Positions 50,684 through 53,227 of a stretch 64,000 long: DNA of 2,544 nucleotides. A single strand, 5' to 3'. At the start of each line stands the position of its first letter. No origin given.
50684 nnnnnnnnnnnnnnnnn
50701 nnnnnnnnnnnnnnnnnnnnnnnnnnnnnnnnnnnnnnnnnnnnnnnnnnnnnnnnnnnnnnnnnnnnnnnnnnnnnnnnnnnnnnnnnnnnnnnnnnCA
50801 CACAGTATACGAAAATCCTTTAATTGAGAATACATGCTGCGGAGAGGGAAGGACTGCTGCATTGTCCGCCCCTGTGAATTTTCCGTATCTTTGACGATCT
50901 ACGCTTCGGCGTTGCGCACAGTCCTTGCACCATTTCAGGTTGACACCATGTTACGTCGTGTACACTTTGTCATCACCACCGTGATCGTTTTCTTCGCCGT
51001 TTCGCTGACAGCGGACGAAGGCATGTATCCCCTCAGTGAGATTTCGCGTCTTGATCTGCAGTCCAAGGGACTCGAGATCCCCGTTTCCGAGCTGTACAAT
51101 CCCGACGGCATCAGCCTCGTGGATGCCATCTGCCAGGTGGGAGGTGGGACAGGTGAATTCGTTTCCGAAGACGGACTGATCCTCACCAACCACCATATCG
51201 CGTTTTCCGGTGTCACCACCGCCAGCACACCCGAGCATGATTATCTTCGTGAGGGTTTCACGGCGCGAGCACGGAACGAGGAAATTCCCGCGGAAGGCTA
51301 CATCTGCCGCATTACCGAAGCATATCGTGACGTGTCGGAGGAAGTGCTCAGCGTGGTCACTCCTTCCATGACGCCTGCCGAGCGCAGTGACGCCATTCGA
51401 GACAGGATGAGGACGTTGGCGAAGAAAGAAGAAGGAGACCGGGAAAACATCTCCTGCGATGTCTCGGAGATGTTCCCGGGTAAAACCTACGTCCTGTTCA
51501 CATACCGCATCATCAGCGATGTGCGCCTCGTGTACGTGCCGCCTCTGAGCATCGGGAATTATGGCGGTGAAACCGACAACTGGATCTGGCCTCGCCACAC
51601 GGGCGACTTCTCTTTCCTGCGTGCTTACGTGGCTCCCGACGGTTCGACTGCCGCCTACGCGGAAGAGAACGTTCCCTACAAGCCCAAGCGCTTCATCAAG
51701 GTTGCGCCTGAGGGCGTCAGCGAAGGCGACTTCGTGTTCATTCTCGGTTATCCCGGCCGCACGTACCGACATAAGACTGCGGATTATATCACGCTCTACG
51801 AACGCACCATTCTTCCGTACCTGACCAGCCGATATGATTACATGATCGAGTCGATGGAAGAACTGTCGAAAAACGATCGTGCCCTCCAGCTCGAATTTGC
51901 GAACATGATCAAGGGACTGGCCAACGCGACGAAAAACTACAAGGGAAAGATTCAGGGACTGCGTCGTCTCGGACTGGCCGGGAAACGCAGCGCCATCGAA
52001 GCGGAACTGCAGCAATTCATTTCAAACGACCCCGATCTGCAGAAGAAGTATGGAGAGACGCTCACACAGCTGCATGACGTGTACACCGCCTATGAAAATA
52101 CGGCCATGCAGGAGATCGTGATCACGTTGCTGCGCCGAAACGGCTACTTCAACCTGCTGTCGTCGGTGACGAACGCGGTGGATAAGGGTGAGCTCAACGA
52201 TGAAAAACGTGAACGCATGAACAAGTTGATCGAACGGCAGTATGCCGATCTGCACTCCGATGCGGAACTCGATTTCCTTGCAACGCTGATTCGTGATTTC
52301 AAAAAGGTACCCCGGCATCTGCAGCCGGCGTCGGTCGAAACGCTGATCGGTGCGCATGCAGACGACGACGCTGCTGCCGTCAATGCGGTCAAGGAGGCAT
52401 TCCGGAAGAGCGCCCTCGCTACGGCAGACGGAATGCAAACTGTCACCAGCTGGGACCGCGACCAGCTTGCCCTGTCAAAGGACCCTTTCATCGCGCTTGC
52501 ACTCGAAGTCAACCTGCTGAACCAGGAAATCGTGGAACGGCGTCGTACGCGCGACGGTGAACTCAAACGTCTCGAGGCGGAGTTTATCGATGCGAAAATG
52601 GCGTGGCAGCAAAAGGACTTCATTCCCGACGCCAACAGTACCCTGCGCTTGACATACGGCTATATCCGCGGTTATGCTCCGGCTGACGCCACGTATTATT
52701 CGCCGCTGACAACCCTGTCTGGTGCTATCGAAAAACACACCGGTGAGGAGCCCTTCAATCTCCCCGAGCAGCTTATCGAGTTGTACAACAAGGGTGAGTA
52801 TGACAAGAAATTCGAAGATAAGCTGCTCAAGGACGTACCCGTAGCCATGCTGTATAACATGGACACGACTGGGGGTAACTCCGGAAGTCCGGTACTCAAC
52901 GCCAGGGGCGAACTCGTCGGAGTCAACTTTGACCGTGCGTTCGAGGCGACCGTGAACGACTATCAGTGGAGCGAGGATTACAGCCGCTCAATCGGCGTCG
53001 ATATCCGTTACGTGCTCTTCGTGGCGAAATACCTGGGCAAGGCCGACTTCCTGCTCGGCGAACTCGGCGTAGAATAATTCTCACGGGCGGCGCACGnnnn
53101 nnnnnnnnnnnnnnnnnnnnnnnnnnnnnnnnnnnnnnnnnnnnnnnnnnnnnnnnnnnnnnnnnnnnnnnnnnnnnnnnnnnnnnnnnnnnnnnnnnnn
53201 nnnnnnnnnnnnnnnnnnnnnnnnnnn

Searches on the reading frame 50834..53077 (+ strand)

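Call 66: search_protein_families(library=pfam, proteins=[window:50834-53077:+], max_evalue=0.00001)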
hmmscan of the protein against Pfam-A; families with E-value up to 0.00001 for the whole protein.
window:50834-53077:+ (747 aa): 2 families
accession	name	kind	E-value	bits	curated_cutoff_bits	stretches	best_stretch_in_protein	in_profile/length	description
PF10459.15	Peptidase_S46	-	2.1e-188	628.7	22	1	60-745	1-697/698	Peptidase S46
PF13365.12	Trypsin_2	-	4.1e-10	41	27.6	0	671-697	118-144/144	Trypsin-like peptidase domain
